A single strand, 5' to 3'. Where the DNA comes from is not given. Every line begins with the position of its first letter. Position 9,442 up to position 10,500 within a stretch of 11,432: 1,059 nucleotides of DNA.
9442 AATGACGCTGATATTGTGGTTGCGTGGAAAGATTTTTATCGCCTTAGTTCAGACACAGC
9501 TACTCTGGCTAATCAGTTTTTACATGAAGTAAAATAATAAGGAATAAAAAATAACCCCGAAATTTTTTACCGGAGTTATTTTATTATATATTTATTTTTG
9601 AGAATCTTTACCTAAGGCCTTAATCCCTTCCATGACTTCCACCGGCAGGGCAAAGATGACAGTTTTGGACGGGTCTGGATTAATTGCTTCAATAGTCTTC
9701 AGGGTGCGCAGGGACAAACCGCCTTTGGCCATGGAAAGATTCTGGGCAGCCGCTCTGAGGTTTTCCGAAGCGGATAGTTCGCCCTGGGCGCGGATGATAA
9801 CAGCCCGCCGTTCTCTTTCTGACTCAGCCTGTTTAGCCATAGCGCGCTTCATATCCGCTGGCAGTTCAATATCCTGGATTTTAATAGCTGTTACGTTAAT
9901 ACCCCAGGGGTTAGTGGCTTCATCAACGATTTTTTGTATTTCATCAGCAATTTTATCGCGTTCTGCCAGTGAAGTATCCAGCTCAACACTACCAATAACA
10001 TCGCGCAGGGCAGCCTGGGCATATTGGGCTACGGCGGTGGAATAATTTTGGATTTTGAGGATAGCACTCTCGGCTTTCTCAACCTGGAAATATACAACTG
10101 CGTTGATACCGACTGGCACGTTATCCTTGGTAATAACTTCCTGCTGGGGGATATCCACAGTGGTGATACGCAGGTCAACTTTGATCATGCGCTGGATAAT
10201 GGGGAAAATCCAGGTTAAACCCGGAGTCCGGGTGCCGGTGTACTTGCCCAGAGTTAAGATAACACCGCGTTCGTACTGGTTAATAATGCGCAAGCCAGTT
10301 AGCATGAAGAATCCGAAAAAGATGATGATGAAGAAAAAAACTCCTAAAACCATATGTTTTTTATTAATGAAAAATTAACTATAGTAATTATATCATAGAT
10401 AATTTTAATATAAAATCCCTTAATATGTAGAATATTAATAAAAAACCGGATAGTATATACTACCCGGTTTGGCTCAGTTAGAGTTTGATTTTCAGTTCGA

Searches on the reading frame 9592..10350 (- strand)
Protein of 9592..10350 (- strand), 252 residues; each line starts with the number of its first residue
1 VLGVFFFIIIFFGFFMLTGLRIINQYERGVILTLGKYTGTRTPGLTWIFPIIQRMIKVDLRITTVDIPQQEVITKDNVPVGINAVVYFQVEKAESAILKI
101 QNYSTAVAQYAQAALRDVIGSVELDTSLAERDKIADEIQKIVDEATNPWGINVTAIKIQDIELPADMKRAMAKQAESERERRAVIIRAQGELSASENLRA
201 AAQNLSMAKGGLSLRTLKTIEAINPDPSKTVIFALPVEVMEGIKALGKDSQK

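Call 30: search_protein_families(library=pfam, proteins=[window:9592-10350:-], max_evalue=0.001)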
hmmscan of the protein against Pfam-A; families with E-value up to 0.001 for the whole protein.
window:9592-10350:- (252 aa): 2 families
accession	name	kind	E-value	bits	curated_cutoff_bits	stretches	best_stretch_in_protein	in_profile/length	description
PF01145.31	Band_7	-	2.2e-44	152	23.6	1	22-191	2-175/176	SPFH domain / Band 7 family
PF13421.11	Band_7_1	-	3.9e-05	23.8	24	1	108-176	138-208/211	SPFH domain-Band 7 family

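Call 37: search_protein_families(library=ncbifam, proteins=[window:9592-10350:-], max_evalue=0.001)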
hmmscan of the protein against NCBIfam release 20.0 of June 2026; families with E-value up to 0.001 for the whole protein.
window:9592-10350:- (252 aa): 5 families
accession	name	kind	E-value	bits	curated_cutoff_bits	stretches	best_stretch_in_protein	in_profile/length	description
TIGR01933.1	hflK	equivalog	1.9e-22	79.9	159.4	1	21-191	2-175/261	FtsH protease activity modulator HflK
NF008181.0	PRK10930.1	equivalog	2.1e-14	53.2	660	1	17-206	94-285/419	FtsH protease activity modulator HflK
TIGR01932.1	hflC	equivalog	9.9e-14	50.9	134.4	2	4-125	4-137/318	protease modulator HflC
NF008259.0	PRK11029.1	equivalog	1.6e-08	34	427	1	135-203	187-254/334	protease modulator HflC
NF058507.1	FlotScfldFlot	equivalog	5e-07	29.1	700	1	44-191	57-213/477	flotillin lipid rafts scaffold protein FloT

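Call 38: search_protein_families(library=padloc, proteins=[window:9592-10350:-], max_evalue=0.01)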
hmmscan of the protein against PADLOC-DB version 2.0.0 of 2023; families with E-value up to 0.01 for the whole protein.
window:9592-10350:- (252 aa): 0 families

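Call 39: search_solved_structures(query=window:9592-10350:-, max_evalue=0.001, show_alignments=1)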
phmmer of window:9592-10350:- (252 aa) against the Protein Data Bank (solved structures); distinct sequences matched with E-value up to 0.001: 21.
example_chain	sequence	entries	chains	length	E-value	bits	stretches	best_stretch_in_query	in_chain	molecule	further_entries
9oh9_A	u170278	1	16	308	7.9e-56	192.3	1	5-244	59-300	Stomatin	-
9wmj_A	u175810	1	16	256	1.4e-55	191.5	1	5-243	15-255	Stomatin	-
9wkz_A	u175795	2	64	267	1.7e-55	191.2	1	5-243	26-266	Stomatin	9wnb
9z7u_F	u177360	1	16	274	1.8e-55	191.1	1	5-243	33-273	Stomatin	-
3bk6_A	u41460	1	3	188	1e-51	178.8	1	51-228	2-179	PH stomatin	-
8z5g_A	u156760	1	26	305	8.1e-39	136.6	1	4-204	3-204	Protein QmcA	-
9zd2_F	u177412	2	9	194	5.8e-35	124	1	5-164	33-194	Stomatin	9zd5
8gn9_A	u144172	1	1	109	4.7e-34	121.1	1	58-165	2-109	Stomatin homolog PH1511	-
4fvj_A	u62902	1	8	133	2.7e-29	105.5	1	50-176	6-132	Stomatin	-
4fvf_A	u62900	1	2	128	2.8e-29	105.4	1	52-176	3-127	Stomatin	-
4fvg_A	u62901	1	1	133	2.7e-28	102.2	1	53-176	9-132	Stomatin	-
7wh3_A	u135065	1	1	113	8.7e-24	87.5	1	58-165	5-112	Stomatin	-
2rpb_A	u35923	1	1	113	3.5e-22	82.2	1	58-166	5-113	hypothetical membrane protein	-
7vhq_E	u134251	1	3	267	1.9e-11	47.1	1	16-189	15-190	Protein HflK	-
7vhp_E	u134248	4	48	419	7.1e-11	45.3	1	16-189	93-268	Protein HflK | Modulator of FtsH protease HflK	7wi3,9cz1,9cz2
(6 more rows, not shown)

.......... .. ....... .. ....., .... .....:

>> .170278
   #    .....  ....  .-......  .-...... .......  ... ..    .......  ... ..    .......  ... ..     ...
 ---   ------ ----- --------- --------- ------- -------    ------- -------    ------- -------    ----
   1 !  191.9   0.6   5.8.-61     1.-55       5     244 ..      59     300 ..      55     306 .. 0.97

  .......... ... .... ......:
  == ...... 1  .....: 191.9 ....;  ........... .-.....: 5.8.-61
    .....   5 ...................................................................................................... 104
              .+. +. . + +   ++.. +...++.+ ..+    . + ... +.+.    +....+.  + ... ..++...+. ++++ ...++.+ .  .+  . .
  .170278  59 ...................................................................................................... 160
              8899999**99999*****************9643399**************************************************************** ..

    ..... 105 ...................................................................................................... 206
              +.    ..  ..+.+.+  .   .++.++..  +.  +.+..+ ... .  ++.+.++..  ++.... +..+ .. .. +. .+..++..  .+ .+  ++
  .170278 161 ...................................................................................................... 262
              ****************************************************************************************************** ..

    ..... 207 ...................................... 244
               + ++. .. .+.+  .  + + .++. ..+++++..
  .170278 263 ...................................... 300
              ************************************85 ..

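Call 72: find_related_loci(query=window:9592-10350:-, collection=metagenome_contigs, flank=4000)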
Query window:9592-10350:- (252 aa) in metagenome_contigs; peptide patterns used: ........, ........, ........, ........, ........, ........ (x = any residue, [..] = any of these).
599 stretches matched a pattern (row limit reached: there are more); 522 encode a relative of the query (tblastn E <= 1e-3); the best 80 are kept; 80 distinct loci.
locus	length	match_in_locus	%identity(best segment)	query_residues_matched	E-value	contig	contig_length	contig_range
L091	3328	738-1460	85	1-247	7e-142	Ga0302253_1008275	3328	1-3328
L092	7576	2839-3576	76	4-249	2e-122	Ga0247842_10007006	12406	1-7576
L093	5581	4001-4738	76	4-249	2e-122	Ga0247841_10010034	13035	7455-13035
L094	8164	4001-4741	73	2-248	4e-122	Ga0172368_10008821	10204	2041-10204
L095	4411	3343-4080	75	4-249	2e-123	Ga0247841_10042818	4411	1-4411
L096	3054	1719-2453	76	4-248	3e-126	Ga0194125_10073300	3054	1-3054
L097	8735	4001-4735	73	4-248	2e-121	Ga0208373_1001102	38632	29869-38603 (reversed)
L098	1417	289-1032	73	5-252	5e-131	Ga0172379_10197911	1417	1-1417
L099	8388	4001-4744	74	1-248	3e-121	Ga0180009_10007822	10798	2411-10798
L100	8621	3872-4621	74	5-248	1e-120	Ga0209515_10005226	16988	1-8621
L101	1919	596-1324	74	1-247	4e-128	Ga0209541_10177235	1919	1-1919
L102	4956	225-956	75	5-248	3e-120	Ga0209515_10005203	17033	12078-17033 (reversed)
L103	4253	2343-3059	74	4-248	2e-121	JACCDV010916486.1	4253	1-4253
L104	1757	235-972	74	3-248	7e-128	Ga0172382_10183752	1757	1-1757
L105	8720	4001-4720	76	9-248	2e-119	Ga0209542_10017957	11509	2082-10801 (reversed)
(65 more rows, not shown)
